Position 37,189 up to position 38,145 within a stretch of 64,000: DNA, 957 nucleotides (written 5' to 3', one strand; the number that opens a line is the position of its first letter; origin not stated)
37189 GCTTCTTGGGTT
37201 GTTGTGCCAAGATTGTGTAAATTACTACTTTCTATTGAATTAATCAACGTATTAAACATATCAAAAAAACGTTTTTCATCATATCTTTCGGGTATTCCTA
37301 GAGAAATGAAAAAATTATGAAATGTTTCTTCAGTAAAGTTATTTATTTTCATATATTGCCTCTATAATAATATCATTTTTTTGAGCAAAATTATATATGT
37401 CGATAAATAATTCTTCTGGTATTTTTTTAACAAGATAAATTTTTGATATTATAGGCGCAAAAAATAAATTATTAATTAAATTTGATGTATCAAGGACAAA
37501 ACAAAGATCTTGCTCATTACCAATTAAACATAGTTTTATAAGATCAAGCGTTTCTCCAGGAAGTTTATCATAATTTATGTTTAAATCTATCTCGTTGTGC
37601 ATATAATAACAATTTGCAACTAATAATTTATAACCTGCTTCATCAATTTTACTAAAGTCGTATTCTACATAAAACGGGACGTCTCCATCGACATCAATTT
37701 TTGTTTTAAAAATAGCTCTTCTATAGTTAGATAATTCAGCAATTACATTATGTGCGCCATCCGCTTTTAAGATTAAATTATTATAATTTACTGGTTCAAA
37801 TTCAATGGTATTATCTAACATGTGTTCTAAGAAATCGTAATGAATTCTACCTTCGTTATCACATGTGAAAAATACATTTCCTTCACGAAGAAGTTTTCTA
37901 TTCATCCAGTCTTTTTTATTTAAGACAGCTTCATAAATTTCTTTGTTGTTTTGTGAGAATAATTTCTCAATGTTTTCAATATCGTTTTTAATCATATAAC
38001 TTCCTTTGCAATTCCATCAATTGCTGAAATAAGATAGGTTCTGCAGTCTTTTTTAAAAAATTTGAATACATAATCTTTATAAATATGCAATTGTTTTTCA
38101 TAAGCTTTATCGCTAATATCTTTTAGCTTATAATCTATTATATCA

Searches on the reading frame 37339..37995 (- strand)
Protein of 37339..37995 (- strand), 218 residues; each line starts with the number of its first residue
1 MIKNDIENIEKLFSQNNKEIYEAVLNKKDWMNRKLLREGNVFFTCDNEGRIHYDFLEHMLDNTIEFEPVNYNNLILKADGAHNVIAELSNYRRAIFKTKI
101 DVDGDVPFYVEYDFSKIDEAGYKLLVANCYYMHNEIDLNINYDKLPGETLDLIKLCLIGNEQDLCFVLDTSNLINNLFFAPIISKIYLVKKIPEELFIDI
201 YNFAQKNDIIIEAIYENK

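Call 6: search_protein_families(library=pfam, proteins=[window:37339-37995:-], max_evalue=1)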
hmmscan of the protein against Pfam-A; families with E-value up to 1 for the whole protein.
window:37339-37995:- (218 aa): 1 family
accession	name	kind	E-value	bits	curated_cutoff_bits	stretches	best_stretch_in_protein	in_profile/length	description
PF18860.6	AbiJ_NTD3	-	0.027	14.3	32.5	1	7-85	41-123/167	AbiJ N-terminal domain 3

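Call 7: search_protein_families(library=ncbifam, proteins=[window:37339-37995:-], max_evalue=1)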
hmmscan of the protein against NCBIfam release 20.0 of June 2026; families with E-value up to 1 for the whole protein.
window:37339-37995:- (218 aa): 0 families

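Call 8: search_protein_families(library=padloc, proteins=[window:37339-37995:-], max_evalue=1)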
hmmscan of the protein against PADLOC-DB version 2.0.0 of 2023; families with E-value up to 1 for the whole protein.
window:37339-37995:- (218 aa): 0 families

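Call 10: find_homologous_proteins(query=window:37339-37995:-)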
Query window:37339-37995:- (218 aa): 1 proteins with E <= 0.001 among 237 candidates.
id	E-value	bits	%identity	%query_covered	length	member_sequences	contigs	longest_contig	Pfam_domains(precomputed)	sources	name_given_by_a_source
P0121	1.1e-125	436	90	100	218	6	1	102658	-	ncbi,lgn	ncbi:MAG: hypothetical protein RR342_00965 [Bacilli bacterium]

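Call 15: find_encoding_contigs(protein=P0121, flank=10000, max_places=2)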
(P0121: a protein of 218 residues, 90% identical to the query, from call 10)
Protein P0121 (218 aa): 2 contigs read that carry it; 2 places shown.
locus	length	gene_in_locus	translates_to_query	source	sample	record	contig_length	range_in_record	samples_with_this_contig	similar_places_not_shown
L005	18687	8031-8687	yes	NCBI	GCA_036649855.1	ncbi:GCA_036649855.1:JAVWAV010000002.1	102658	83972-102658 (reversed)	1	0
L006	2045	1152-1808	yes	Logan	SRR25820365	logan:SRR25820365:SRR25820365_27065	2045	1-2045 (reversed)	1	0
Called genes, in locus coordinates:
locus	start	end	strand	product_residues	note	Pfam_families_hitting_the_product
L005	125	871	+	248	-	PF05116:S6PP (faint), PF08282:Hydrolase_3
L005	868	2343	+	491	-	PF00370:FGGY_N, PF02782:FGGY_C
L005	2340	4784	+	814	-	PF12705:PDDEXK_1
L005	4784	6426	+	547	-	PF00580:UvrD-helicase, PF13245:AAA_19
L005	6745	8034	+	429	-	PF13361:UvrD_C, PF13538:UvrD_C_2 (faint)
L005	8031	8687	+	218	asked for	-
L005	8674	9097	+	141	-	-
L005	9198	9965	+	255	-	PF18928:DUF5677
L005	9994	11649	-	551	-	PF00485:PRK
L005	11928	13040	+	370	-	PF00924:MS_channel_2nd, PF21082:MS_channel_3rd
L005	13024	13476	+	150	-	-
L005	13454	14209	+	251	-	PF00119:ATP-synt_A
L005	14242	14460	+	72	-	PF00137:ATP-synt_C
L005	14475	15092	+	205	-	PF00430:ATP-synt_B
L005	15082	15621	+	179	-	PF00213:OSCP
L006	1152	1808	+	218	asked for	-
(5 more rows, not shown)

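Call 27: search_protein_representatives(protein=window:37339-37995:-)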
Query: 218 residues. Proteins with E-value up to 0.001 (for the whole library): 46; up to 1e-10: 28; up to 1e-30: 2. The best 46 are listed.
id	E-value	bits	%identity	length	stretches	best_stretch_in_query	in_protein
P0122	3.5e-48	180.6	43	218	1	4-214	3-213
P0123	4.5e-45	170.5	47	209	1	6-218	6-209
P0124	5.3e-30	121.2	34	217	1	6-212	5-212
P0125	2.5e-28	115.7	35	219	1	2-217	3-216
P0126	3.0e-26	108.9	37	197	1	6-209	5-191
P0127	2.3e-24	102.8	30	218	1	5-204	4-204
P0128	2.4e-24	102.7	34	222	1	4-210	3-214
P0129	2.8e-21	92.7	34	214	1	4-214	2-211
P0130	4.5e-21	92.0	32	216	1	5-190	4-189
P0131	4.2e-20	88.8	30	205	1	4-216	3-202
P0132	1.6e-19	86.9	49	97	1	127-218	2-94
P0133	1.7e-18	83.6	31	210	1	4-212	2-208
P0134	1.8e-18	83.5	35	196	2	95-217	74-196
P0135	2.3e-17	79.9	35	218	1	7-196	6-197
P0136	2.6e-17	79.7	34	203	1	4-202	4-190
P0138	5.6e-16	75.4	27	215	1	4-211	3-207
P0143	8.8e-14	68.2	30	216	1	6-212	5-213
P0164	4.7e-05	39.7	23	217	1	5-196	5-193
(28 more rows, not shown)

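Call 38: find_encoding_contigs(protein=P0127, flank=6000, max_places=2)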
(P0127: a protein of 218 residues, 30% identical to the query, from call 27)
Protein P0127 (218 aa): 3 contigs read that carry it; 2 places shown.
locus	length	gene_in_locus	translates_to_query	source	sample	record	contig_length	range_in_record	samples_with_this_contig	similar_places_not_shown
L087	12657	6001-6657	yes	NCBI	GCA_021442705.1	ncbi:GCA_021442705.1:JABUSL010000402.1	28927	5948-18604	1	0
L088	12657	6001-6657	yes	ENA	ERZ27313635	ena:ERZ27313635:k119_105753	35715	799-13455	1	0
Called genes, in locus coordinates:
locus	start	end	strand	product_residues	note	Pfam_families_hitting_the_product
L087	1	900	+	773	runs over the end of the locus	PF12705:PDDEXK_1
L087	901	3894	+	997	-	PF00580:UvrD-helicase, PF01443:Viral_helicase1 (faint), PF13245:AAA_19, PF13361:UvrD_C, PF13538:UvrD_C_2 (faint)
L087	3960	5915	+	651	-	-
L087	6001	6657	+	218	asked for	-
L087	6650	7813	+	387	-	PF18928:DUF5677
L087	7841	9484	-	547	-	PF00485:PRK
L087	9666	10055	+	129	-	PF03899:ATP-synt_I (weak)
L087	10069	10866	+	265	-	PF00119:ATP-synt_A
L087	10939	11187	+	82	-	PF00137:ATP-synt_C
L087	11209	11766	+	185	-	PF00430:ATP-synt_B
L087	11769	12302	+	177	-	PF00213:OSCP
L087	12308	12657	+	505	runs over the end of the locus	PF02874:ATP-synt_ab_N, PF00006:ATP-synt_ab, PF00306:ATP-synt_ab_C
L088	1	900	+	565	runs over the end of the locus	?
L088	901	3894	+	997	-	PF00580:UvrD-helicase, PF01443:Viral_helicase1 (faint), PF13245:AAA_19, PF13361:UvrD_C, PF13538:UvrD_C_2 (faint)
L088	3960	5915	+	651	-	-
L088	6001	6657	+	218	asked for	-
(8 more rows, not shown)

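Call 39: predict_structure(alignment_id=A2)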
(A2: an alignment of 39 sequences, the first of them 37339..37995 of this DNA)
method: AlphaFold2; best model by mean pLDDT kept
length: 218 residues; sequences in the alignment: 39
mean_pLDDT: 93.1   pTM: 0.88
mean pLDDT of the five models: 93.1, 92.9, 92.9, 92.9, 92.0
residues with pLDDT >= 90: 196; 70-90: 14; 50-70: 7; < 50: 1
segments of 3 or more residues with pLDDT < 50: none
pLDDT, mean of each block of 10 residues (from residue 1): 86 96 94 96 94 94 95 72 92 97 95 97 96 94 92 96 96 97 97 94 96 77
secondary structure, 60 per line:
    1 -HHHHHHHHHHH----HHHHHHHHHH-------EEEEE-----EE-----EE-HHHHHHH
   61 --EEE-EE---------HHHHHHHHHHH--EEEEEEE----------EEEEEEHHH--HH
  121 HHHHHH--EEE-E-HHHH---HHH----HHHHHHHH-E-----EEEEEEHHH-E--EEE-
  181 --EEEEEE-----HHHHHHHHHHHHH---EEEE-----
elements in order: H2-12 H17-26 E34-38 H54-60 E63-65 H78-88 E91-97 E108-113 H119-126 E129-131 H135-138 H149-156 E164-169 E177-179 E183-188 H194-206 E210-213

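Call 41: search_protein_families(library=pfam, alignment_id=A2, max_evalue=5)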
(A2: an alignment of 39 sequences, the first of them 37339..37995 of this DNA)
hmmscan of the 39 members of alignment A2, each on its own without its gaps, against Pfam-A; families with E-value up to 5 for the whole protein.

A. member 1, window:37339-37995:- (218 aa): 1 family
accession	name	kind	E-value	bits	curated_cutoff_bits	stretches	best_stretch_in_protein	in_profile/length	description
PF18860.6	AbiJ_NTD3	-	0.027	14.3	32.5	1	7-85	41-123/167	AbiJ N-terminal domain 3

B. families by the number of members that match (of 39 scanned): 25 families
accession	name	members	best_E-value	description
PF18860.6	AbiJ_NTD3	2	0.027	AbiJ N-terminal domain 3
PF24911.1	YfjL_C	1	0.01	YfjL-like C-terminal domain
PF25792.1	BREX_BrxC_helical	1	0.016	BREX ATP-binding protein BrxC alpha helical domain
PF23624.1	ORF68_C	1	0.022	ORF68-like, C-terminal domain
PF09195.17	Endonuc-BglII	1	0.023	Restriction endonuclease BglII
PF12408.13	DUF3666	1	0.037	Ribose-5-phosphate isomerase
PF14082.12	SduA_C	1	0.037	Shedu protein SduA, C-terminal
PF16253.10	DUF4909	1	0.046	Domain of unknown function (DUF4909)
PF09671.16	Spore_GerQ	1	0.046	Spore coat protein (Spore_GerQ)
PF00614.28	PLDc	1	0.069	Phospholipase D Active site motif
PF08915.16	tRNA-Thr_ED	1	0.071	Archaea-specific editing domain of threonyl-tRNA synthetase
PF21826.1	DUF6887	1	0.073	Family of unknown function (DUF6887)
PF24651.1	DUF7644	1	0.075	Domain of unknown function (DUF7644)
PF22477.2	RepD-like_N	1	0.076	Replication initiation protein, N-terminal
PF14129.11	DUF4296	1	0.082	Domain of unknown function (DUF4296)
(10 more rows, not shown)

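Call 43: fold_search(model_id=the predicted structure, library=pdb)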
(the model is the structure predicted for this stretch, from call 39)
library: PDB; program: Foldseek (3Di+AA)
matches with E <= 10: 272; with E <= 0.001: 0
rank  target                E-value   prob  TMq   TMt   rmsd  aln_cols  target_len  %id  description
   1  7yw4                  8.2e-03  0.99  0.36  0.59   5.9       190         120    9  Crystal structure of tRNA 2'-phosphotransferase from Saccharomyces cerevisiae (released 2023-07-26)
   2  2arz_A                4.2e-01  0.03  0.11  0.11  18.3       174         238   10  Crystal Structure of Protein of Unknown Function from Pseudomonas aeruginosa (released 2005-10-04)
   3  7qoo_L                5.1e-01  0.02  0.09  0.07  17.8       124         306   11  Structure of the human inner kinetochore CCAN complex (released 2022-06-08)
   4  4ywy_A                1.2e+00  0.06  0.08  0.07  13.1        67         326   10  Crystal Structure of double mutant Y115E Y117E human Glutaminyl Cyclase in complex with inhibitor PBD-150 (released 2015-08-05)
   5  6rao_A                1.2e+00  0.01  0.09  0.11  14.8       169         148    6  Cryo-EM structure of the anti-feeding prophage (AFP) baseplate, 6-fold symmetrised (released 2019-04-17)
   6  6c4r                  1.3e+00  0.15  0.15  0.08   3.4        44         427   16  Staphylopine dehydrogenase (SaODH) - Apo (released 2018-04-11)
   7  6hhk_A                1.3e+00  0.02  0.09  0.11  15.2       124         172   10  Structure of gp105 of Listeria bacteriophage A511 (released 2019-01-23)
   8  9qf4_BY               1.6e+00  0.44  0.14  0.31   2.2        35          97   31  Structure of P. furiosus 70S ribosome grown at 95 degC (released 2025-11-05)
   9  7k46                  1.6e+00  0.25  0.13  0.10   3.8        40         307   20  Crystal Structure of a putative aspartate carbamoyltransferase Leishmania major Friedlin (released 2020-09-30)
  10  4xxb_A                1.7e+00  0.01  0.12  0.14  14.1       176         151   18  Crystal structure of human MDM2-RPL11 (released 2015-08-12)
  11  9fxg_C                1.8e+00  0.04  0.08  0.08  13.1        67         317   10  Crystal structure of double mutant Y115E Y117E human Glutaminyl Cyclase in apo-state (released 2024-09-04)
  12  4ywy_C                1.8e+00  0.04  0.08  0.07  13.1        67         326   10  Crystal Structure of double mutant Y115E Y117E human Glutaminyl Cyclase in complex with inhibitor PBD-150 (released 2015-08-05)
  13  3cpq_A                1.9e+00  0.54  0.13  0.29   1.0        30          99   23  Crystal Structure of L30e a ribosomal protein from Methanocaldococcus jannaschii DSM2661 (MJ1044) (released 2009-04-07)
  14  4xe2                  1.9e+00  0.01  0.14  0.14  17.8       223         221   10  N-terminal domain of Hsp90 from Dictyostelium discoideum in complex with peptide (released 2015-12-02)
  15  6gqs                  1.9e+00  0.01  0.13  0.13  20.1       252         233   10  Structure of human Heat shock protein 90-alpha N-terminal domain (Hsp90-NTD) variant K112R in complex with AMPCP (released 2018-10-03)
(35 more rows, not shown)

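Call 44: search_solved_structures(query=A2, max_evalue=10, show_alignments=2)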
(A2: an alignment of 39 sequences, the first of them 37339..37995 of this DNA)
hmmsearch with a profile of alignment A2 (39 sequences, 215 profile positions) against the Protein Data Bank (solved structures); distinct sequences matched with E-value up to 10: 0.

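Call 45: search_protein_families(library=phrogs, proteins=[window:37339-37995:-], max_evalue=1)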
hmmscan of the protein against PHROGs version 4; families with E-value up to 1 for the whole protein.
window:37339-37995:- (218 aa): 1 family
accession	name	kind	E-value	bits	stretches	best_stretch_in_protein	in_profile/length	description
phrog_5478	-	unknown function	0.023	15.7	1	78-119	10-48/77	-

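Call 52: search_protein_families(library=pfam, proteins=[L087:3960-5915:+], max_evalue=0.01)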
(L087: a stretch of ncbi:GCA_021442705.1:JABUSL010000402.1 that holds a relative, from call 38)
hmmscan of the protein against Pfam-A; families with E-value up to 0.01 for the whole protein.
L087:3960-5915:+ (651 aa): 2 families
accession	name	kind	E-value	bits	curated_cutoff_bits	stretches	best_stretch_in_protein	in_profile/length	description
PF08757.17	CotH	-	1.2e-11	45.2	23.8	1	190-452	26-243/322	CotH kinase protein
PF22058.2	X25_BaPul_like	-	0.00082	19.9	27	0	553-620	13-61/87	Pullulanase X25 domain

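Call 62: find_encoding_contigs(protein=P0138, flank=6000, max_places=1)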
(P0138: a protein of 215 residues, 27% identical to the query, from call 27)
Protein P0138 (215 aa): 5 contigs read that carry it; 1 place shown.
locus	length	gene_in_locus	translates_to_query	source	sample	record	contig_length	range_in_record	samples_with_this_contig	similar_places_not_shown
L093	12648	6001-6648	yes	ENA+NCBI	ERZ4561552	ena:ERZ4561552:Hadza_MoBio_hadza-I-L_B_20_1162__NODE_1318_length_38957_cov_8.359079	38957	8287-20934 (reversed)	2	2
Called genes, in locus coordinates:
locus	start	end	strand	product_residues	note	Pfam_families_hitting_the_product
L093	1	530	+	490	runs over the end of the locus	PF00370:FGGY_N, PF02782:FGGY_C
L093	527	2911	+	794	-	PF12705:PDDEXK_1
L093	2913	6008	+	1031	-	PF00580:UvrD-helicase, PF01443:Viral_helicase1 (faint), PF13245:AAA_19, PF13361:UvrD_C, PF13538:UvrD_C_2 (faint)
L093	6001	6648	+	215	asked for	-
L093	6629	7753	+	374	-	PF18928:DUF5677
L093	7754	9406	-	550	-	PF00485:PRK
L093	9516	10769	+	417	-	PF02646:RmuC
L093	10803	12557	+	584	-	PF13292:DXP_synthase_N, PF02779:Transket_pyr, PF02780:Transketolase_C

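Call 63: find_encoding_contigs(protein=P0164, flank=6000, max_places=1)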
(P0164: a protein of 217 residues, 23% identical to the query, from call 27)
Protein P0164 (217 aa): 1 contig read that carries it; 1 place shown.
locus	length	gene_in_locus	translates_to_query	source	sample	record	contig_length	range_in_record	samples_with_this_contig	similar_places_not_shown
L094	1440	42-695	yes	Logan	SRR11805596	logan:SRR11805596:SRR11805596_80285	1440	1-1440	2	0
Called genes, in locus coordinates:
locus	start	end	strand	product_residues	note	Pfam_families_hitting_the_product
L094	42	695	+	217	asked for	-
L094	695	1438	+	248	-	?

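Call 64: find_encoding_contigs(protein=P0143, flank=6000, max_places=1)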
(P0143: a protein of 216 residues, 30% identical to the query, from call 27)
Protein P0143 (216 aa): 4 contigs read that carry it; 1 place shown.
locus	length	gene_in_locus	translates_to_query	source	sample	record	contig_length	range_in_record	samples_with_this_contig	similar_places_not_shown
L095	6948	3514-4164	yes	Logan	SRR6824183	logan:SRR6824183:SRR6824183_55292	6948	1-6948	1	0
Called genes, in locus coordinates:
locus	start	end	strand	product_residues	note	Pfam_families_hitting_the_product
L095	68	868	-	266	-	PF00528:BPD_transp_1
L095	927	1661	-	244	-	PF03193:RsgA_GTPase (faint), PF00005:ABC_tran, PF13304:AAA_21 (faint)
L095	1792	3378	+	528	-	PF13472:Lipase_GDSL_2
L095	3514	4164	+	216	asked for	-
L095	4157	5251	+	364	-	PF18928:DUF5677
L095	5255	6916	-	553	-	PF00485:PRK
